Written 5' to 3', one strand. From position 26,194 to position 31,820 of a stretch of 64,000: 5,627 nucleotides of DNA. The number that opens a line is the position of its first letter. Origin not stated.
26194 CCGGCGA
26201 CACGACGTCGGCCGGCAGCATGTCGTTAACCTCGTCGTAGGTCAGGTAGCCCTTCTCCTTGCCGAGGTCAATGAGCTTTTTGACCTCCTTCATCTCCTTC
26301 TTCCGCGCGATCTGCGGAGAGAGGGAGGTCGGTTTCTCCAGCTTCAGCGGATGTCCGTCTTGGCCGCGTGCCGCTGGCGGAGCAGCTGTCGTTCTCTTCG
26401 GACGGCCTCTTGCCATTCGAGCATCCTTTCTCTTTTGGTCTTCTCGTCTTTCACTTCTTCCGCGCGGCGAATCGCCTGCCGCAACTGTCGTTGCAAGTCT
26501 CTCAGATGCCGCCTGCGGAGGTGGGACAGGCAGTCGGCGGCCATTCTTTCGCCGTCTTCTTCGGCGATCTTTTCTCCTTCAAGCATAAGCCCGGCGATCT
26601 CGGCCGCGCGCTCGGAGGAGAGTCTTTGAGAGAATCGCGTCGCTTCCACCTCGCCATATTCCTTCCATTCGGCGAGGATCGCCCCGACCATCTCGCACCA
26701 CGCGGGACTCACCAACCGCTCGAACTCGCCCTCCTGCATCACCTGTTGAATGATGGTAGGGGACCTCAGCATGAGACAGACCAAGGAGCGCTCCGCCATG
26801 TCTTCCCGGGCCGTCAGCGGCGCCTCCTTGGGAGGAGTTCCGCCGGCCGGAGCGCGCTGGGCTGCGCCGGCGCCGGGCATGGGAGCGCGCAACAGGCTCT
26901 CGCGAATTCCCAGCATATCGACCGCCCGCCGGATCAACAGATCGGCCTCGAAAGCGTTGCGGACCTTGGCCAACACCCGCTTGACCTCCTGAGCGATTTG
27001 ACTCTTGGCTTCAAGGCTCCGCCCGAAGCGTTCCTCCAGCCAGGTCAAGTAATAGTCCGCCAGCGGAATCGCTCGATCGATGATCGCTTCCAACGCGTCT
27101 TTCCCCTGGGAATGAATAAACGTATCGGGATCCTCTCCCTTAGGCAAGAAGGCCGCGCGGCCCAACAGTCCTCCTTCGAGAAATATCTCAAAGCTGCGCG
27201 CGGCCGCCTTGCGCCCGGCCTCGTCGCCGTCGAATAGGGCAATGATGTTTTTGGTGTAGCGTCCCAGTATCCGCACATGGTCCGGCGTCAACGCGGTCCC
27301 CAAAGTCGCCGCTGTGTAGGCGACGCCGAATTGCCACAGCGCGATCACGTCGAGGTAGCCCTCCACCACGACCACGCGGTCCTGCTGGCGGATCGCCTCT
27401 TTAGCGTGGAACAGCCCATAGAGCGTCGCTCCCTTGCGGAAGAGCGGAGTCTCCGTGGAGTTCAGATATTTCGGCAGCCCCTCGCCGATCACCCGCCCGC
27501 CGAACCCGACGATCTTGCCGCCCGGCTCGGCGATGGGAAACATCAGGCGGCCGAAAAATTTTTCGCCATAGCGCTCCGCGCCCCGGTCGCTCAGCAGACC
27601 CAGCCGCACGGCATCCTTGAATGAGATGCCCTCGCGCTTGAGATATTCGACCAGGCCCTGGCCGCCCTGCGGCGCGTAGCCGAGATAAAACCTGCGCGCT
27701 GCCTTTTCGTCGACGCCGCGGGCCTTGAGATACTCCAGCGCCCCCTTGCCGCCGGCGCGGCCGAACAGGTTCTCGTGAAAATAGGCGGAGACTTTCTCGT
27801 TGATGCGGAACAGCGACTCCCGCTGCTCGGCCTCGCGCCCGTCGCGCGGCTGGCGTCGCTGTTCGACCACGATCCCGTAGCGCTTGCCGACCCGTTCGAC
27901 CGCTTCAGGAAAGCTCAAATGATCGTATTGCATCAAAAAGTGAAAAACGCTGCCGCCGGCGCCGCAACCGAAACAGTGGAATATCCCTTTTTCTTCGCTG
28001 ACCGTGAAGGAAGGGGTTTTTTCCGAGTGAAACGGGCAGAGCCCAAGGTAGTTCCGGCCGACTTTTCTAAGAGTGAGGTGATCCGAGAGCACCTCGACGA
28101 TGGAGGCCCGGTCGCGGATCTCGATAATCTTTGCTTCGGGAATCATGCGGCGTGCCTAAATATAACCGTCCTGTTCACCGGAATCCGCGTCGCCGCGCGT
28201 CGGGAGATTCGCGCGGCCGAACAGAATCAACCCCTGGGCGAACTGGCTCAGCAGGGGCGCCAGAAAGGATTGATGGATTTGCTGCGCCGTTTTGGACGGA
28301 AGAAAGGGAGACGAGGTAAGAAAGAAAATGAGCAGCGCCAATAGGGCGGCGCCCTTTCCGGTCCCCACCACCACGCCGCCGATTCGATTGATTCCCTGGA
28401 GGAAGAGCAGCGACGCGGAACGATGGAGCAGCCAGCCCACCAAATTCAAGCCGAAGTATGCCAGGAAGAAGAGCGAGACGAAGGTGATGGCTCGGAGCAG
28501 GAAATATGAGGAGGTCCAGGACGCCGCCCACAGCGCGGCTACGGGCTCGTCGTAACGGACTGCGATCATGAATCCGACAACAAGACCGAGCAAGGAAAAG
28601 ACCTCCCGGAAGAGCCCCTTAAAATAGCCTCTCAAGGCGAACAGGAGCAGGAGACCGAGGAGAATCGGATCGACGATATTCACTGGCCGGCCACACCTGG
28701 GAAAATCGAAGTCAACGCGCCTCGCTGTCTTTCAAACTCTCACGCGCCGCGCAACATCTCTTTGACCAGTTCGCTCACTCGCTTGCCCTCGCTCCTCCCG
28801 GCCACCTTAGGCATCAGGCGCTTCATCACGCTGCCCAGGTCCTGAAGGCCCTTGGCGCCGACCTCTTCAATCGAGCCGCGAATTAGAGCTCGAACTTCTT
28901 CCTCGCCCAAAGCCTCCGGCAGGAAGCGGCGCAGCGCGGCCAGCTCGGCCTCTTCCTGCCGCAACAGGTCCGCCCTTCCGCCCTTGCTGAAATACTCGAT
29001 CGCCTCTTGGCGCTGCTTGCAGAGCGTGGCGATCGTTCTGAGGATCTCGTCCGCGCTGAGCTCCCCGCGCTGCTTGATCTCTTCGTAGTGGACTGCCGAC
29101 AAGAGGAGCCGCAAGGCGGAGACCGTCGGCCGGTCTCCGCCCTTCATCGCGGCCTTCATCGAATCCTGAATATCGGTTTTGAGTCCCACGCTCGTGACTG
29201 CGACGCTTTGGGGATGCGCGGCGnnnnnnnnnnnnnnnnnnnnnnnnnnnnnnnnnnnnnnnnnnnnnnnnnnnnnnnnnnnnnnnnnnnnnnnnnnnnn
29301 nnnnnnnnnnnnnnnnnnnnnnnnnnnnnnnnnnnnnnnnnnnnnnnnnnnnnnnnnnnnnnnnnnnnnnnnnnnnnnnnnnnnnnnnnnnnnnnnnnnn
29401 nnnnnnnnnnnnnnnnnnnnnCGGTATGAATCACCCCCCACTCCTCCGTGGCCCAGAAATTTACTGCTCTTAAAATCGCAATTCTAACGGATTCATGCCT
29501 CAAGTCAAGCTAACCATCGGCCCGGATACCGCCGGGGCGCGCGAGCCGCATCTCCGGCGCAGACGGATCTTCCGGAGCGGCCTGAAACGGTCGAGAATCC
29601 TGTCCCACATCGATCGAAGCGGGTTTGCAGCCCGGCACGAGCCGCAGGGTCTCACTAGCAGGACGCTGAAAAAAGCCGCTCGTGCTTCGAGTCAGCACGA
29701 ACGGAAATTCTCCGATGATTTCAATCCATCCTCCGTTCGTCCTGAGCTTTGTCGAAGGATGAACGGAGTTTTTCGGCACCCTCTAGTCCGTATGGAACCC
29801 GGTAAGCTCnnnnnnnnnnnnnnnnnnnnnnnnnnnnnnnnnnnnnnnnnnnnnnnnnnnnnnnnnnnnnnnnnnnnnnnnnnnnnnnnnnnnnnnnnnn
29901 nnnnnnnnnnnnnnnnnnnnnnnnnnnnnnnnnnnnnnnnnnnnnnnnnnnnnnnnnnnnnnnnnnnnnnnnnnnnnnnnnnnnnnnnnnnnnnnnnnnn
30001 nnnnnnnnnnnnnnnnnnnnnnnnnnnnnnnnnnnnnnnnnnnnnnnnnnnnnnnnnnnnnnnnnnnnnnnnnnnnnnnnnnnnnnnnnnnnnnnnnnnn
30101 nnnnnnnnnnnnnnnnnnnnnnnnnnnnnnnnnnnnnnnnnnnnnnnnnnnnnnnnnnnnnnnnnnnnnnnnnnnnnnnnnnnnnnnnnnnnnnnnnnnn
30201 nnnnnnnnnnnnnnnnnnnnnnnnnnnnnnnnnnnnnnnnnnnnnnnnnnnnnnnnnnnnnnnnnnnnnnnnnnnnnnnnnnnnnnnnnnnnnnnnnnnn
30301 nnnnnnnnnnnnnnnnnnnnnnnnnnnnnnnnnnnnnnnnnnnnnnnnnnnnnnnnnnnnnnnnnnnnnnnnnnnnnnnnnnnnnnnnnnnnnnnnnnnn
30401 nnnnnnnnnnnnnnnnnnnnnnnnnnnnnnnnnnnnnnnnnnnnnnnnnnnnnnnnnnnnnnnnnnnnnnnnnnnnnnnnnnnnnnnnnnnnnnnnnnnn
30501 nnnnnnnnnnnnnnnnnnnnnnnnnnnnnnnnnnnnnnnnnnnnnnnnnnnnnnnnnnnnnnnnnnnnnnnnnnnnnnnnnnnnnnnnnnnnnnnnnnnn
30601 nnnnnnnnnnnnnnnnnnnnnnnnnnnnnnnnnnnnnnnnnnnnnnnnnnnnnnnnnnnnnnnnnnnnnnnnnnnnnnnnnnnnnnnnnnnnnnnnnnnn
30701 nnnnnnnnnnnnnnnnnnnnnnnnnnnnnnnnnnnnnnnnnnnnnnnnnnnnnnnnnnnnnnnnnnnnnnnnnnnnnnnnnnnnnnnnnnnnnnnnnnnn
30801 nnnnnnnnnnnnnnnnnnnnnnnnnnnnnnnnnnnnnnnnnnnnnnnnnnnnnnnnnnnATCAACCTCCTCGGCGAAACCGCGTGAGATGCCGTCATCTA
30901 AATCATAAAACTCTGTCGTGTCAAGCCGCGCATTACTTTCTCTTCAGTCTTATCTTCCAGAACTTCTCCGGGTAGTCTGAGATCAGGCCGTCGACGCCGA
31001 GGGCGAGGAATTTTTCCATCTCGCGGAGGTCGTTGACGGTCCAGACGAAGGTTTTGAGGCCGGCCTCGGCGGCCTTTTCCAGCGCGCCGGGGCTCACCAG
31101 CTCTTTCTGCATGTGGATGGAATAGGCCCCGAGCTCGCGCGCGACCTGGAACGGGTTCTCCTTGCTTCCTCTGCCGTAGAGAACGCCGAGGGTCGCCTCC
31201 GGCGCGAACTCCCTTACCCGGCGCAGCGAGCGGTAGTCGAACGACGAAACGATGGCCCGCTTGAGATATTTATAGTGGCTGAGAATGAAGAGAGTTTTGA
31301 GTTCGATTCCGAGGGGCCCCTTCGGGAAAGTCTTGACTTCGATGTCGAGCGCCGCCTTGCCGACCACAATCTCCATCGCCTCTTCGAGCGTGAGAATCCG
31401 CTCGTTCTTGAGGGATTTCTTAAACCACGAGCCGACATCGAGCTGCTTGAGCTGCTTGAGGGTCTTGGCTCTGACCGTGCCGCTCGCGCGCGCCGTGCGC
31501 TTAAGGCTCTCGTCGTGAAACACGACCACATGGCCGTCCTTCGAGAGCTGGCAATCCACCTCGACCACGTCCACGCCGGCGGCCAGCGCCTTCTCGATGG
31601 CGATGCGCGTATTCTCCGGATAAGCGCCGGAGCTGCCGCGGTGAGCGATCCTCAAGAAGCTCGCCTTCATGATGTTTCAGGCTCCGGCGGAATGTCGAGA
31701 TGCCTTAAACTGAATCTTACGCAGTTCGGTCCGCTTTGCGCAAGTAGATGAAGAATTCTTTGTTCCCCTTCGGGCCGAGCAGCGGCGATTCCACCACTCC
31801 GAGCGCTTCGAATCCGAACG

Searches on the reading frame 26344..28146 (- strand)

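Call 71: search_protein_families(library=pfam, proteins=[window:26344-28146:-], max_evalue=1e-8)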
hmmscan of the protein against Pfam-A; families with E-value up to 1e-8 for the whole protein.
window:26344-28146:- (600 aa): 5 families
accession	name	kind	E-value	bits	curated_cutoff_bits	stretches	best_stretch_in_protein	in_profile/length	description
PF08275.17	DNAG_N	-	4.3e-35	121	26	1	122-249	1-128/128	DNA primase catalytic core, N-terminal domain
PF01807.25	Zn_ribbon_DnaG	-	5.3e-35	119.6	24.9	1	4-97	3-96/98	CHC2 zinc finger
PF13155.12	Toprim_2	-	1.4e-20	73.8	22.1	1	259-344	1-88/88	Toprim-like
PF13662.12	Toprim_4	-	3.5e-15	56.4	25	1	257-326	2-78/85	Toprim domain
PF01751.28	Toprim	-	6.2e-10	39.6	23.1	1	258-322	2-80/96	Toprim domain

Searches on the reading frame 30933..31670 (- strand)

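Call 71: search_protein_families(library=pfam, proteins=[window:30933-31670:-], max_evalue=1e-8)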
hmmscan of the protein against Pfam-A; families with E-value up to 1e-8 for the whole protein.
window:30933-31670:- (245 aa): 1 family
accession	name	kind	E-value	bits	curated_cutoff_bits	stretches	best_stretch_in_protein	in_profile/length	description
PF03009.23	GDPD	-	9.8e-50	170.4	23.6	1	10-236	1-244/244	Glycerophosphoryl diester phosphodiesterase family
